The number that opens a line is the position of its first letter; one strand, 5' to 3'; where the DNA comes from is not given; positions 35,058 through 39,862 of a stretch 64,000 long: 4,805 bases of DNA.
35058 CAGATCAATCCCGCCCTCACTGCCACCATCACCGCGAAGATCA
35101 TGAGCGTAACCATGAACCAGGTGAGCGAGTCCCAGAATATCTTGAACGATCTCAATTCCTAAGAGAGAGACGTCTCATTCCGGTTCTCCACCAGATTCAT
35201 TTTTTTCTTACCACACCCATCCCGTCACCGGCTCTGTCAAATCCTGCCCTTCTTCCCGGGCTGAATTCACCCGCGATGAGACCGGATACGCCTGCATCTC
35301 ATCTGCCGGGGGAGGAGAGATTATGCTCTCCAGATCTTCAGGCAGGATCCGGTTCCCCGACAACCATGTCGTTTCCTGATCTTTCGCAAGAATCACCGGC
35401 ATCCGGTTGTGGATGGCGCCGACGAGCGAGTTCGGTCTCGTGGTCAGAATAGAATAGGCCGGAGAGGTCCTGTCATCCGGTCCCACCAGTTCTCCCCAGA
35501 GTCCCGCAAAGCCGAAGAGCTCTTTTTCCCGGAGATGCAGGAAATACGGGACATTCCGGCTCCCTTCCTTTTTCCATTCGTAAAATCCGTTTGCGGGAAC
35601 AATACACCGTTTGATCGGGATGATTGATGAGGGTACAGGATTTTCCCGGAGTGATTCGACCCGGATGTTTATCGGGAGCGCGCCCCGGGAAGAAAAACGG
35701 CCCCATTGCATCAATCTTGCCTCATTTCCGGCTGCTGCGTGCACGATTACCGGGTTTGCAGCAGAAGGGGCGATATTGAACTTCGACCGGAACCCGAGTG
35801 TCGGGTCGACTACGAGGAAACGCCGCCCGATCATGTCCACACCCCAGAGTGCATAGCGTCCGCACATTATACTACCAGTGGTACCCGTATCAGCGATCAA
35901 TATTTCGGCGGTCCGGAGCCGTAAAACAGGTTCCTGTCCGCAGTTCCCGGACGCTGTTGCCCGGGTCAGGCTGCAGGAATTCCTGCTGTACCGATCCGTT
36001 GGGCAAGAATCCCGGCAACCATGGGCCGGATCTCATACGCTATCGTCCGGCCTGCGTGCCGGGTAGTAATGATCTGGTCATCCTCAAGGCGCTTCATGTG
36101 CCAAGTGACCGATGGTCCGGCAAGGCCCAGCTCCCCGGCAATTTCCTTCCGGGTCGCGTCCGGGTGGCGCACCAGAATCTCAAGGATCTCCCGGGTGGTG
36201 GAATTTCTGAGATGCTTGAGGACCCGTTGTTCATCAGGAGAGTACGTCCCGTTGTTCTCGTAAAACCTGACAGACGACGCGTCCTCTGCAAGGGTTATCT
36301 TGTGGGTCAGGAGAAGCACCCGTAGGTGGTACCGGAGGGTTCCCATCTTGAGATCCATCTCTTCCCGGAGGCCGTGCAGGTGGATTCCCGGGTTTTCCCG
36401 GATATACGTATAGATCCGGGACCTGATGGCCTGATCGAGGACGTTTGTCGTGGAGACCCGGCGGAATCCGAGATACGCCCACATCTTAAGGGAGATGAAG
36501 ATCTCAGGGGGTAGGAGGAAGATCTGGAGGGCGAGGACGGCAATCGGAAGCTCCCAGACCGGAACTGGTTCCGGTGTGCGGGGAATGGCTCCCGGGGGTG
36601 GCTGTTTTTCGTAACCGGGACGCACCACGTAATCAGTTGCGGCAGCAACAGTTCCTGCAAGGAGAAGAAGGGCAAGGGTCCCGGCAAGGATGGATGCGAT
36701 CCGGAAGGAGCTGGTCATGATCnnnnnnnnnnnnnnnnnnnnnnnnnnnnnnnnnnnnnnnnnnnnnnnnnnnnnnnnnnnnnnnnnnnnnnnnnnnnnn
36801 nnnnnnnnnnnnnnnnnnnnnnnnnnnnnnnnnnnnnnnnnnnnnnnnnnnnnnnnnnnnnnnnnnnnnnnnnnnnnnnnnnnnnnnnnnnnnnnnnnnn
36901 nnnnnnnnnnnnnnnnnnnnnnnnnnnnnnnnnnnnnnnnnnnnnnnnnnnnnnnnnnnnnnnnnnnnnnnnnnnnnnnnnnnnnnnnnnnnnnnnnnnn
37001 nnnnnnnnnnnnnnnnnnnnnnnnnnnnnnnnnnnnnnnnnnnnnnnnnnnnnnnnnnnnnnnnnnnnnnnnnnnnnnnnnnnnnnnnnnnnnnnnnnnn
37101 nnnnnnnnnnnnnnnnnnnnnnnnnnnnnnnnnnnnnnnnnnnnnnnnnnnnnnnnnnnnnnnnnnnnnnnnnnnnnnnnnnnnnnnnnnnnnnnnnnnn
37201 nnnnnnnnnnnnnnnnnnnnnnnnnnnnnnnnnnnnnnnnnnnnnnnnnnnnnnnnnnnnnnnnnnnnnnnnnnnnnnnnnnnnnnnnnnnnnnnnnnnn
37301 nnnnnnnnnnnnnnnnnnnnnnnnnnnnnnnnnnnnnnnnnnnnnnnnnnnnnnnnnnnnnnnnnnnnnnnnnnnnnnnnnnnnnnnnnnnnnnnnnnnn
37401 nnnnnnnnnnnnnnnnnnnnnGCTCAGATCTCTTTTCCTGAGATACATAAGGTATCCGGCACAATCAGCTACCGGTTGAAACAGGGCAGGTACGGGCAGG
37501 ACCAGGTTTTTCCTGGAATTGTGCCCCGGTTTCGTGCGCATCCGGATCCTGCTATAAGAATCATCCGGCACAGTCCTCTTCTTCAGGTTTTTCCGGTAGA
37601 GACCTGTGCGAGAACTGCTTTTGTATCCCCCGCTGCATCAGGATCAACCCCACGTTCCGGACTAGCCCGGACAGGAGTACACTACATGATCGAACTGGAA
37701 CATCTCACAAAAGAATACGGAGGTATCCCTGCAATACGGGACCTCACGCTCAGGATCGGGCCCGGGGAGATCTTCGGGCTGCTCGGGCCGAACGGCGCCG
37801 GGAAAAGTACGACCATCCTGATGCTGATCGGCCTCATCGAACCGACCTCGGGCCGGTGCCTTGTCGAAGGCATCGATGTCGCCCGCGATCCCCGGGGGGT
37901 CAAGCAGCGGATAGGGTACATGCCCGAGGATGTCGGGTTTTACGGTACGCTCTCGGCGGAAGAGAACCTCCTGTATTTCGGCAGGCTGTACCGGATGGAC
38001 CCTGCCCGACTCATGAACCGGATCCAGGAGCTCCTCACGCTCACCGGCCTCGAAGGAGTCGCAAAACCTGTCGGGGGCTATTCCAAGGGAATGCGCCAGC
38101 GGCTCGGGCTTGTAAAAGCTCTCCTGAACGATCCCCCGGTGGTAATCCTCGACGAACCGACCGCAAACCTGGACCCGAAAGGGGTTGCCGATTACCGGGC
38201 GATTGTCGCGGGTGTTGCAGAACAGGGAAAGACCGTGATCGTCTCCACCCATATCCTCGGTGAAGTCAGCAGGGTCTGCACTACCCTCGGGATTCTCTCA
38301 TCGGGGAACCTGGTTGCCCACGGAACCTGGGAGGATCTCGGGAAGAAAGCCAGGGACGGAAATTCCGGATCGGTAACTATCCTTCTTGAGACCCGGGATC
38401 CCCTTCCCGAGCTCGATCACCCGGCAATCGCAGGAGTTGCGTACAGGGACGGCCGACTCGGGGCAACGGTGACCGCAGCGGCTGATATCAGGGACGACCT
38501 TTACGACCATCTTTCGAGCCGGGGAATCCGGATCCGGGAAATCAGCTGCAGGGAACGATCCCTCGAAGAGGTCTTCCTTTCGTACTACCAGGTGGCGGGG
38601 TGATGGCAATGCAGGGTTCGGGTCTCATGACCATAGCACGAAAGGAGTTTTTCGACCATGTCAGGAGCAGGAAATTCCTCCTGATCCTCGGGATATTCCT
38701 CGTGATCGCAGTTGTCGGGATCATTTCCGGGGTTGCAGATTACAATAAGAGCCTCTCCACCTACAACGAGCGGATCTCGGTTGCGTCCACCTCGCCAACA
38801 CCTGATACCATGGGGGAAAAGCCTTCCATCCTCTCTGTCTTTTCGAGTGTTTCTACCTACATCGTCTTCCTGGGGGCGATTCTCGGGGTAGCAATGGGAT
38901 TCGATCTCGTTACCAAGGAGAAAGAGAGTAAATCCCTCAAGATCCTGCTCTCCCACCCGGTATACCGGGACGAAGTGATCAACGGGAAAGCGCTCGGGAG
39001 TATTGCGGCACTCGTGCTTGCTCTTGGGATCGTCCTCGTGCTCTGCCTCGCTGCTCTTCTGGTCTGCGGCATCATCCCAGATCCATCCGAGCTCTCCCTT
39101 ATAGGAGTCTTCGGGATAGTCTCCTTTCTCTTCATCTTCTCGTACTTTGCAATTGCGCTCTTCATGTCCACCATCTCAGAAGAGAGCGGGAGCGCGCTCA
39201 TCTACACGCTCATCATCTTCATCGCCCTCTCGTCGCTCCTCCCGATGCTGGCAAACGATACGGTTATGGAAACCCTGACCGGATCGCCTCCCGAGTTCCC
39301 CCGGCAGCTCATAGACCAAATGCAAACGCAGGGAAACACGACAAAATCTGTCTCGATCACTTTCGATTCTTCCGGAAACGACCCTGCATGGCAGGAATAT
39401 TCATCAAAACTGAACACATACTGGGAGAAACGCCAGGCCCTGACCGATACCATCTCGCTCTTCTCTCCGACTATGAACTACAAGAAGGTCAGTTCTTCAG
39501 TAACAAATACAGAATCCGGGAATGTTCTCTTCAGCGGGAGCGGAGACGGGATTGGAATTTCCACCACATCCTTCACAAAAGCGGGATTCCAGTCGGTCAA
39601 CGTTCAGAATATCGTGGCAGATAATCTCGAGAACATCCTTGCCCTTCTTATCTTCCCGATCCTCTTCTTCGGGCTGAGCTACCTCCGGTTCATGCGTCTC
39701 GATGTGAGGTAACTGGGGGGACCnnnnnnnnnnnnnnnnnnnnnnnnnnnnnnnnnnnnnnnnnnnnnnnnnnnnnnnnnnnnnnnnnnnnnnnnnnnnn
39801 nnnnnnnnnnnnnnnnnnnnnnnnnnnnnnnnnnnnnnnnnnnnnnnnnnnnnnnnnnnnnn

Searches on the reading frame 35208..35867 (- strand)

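Call 52: search_protein_families(library=pfam, proteins=[window:35208-35867:-], max_evalue=0.01)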
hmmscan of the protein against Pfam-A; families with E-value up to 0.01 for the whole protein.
window:35208-35867:- (219 aa): 1 family
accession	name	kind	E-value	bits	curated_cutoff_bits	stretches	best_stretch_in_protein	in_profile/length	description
PF02586.19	SRAP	-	1.1e-50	172.6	27.1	1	1-202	1-213/214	SOS response associated peptidase (SRAP)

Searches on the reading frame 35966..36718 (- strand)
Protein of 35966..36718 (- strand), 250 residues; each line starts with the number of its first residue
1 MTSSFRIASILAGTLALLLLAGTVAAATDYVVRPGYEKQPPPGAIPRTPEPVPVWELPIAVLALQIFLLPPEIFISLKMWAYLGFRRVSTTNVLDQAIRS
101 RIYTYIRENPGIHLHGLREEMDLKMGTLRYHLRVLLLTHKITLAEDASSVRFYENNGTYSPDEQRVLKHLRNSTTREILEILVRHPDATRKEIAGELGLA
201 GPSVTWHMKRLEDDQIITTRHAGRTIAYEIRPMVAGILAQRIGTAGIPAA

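Call 3: search_protein_families(library=pfam, proteins=[window:35966-36718:-], max_evalue=1)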
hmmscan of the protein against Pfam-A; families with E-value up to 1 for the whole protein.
window:35966-36718:- (250 aa): 16 families
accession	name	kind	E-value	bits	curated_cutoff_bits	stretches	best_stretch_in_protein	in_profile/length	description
PF13412.12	HTH_24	-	8.3e-17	60.9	21.9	2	171-218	1-48/48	Winged helix-turn-helix DNA-binding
PF24266.1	HTH_HVO_0163_N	-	1.5e-16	60.7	31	2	98-167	3-70/70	HVO_0163, N-terminal HTH domain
PF12840.13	HTH_20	-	5e-11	42.8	27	2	95-136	2-43/51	Helix-turn-helix domain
PF01047.28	MarR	-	2.3e-05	24.6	24.6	1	177-218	7-48/59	MarR family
PF13545.12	HTH_Crp_2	-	0.0002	21.7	27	1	186-221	21-56/70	Crp-like helix-turn-helix domain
PF01022.26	HTH_5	-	0.00027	21.2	22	1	173-217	2-45/47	Bacterial regulatory protein, arsR family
PF13404.12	HTH_AsnC-type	-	0.00067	19.9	27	1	176-212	6-42/42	AsnC-type helix-turn-helix domain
PF08461.16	HTH_12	-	0.0015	18.9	21.4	1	177-226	2-58/66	Ribonuclease R winged-helix domain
PF12802.13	MarR_2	-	0.0023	18.5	27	1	178-220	10-53/61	MarR family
PF03965.22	Penicillinase_R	-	0.031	15.1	22.6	1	176-229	6-63/115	Penicillinase repressor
PF01325.25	Fe_dep_repress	-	0.079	13.6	26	1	188-216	23-51/60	Iron dependent repressor, N-terminal DNA binding domain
PF00196.25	GerE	-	0.13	12.3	23.5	1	187-211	17-41/57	Bacterial regulatory proteins, luxR family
PF24034.1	DUF7343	-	0.17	12.2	27.6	1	178-225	8-56/62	Domain of unknown function (DUF7343)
PF05952.17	ComX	-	0.21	11.9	25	1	177-203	4-30/55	Bacillus competence pheromone ComX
PF01978.25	TrmB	-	0.23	11.8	25.6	1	179-229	14-63/68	Sugar-specific transcriptional regulator TrmB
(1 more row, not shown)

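Call 4: search_protein_families(library=ncbifam, proteins=[window:35966-36718:-], max_evalue=1)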
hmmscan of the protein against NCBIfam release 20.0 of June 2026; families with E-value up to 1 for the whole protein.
window:35966-36718:- (250 aa): 12 families
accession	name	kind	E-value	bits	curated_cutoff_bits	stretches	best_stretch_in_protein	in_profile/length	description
NF033788.1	HTH_metalloreg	subfamily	1.3e-14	53.7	55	1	165-232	3-70/77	metalloregulator ArsR/SmtB family transcription factor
NF033789.1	repress_SdpR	subfamily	9.1e-10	38.3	100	1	167-232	2-66/79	autorepressor SdpR family transcription factor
TIGR04176.1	MarR_EPS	equivalog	1.9e-05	24.7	88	2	172-217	3-48/105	MarR family EPS-associated transcriptional regulator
TIGR02702.1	SufR_cyano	equivalog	0.00021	21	178.8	1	173-221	1-49/208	iron-sulfur cluster biosynthesis transcriptional regulator SufR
NF047906.1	CdPbTransRegCmtR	equivalog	0.0035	17.2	150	1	165-231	13-78/104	Cd(II)/Pb(II)-sensing metalloregulatory transcriptional regulator CmtR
NF041395.1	TranRegLrpA1_Halo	equivalog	0.0042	17.1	250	1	172-219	4-51/142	HTH-type transcriptional regulator LrpA1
NF053755.1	MsvR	equivalog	0.0081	15.9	220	1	167-221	7-60/236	transcriptional factor MsvR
NF007528.0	PRK10141.1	subfamily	0.04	13.8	97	1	166-244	9-87/117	metalloregulator ArsR/SmtB family transcription factor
NF041397.1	TranRegGlpR_Halo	equivalog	0.043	13.4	300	0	175-224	7-56/253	HTH-type transcriptional regulator GlpR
NF053602.1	Phr_regulator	exception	0.054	13.1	320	1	164-220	3-58/191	heat shock transcription regulator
NF045707.1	Dbac_1936_reg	equivalog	0.09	12.8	115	1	187-231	30-74/99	ArsR/SmtB-type metalloregulator TsoR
NF053756.1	MreA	equivalog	0.1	12.4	100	1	177-222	21-66/110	MreA family transcriptional regulator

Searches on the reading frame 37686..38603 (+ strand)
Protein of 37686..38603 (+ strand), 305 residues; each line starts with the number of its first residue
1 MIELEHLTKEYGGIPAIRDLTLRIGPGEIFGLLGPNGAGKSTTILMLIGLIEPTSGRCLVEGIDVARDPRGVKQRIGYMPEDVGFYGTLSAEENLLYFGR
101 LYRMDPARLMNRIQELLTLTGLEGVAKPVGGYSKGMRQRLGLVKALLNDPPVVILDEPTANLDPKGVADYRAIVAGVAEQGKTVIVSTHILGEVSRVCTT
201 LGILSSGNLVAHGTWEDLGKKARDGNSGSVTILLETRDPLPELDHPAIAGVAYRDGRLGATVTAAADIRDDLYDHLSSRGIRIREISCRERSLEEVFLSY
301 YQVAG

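Call 52: search_protein_families(library=pfam, proteins=[window:37686-38603:+], max_evalue=0.01)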
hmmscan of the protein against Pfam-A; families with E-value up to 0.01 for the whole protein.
window:37686-38603:+ (305 aa): 3 families
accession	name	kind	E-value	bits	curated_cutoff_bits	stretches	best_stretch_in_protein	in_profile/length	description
PF00005.33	ABC_tran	-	3.8e-29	102.5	25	1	18-160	2-137/137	ABC transporter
PF13304.12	AAA_21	-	3.1e-09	37.7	27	1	131-193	237-302/304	AAA domain, putative AbiEii toxin, Type IV TA system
PF13732.12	DrrA1-3_C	-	0.00014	22.9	27.4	1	231-300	14-80/81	ATP-binding protein DrrA1-3-like, C-terminal domain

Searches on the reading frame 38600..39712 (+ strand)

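Call 52: search_protein_families(library=pfam, proteins=[window:38600-39712:+], max_evalue=0.01)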
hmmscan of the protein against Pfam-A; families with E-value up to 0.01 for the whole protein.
window:38600-39712:+ (370 aa): 3 families
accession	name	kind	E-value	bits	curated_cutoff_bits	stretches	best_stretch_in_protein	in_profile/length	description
PF12679.13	ABC2_membrane_2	-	1.1e-42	146.7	27.2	1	10-369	1-283/283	ABC-2 family transporter protein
PF12698.13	ABC2_membrane_3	-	1.8e-07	31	31.6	1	57-216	138-289/347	ABC-2 family transporter protein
PF13346.12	ABC2_membrane_5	-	6e-06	26.4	25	1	80-213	29-160/205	ABC-2 family transporter protein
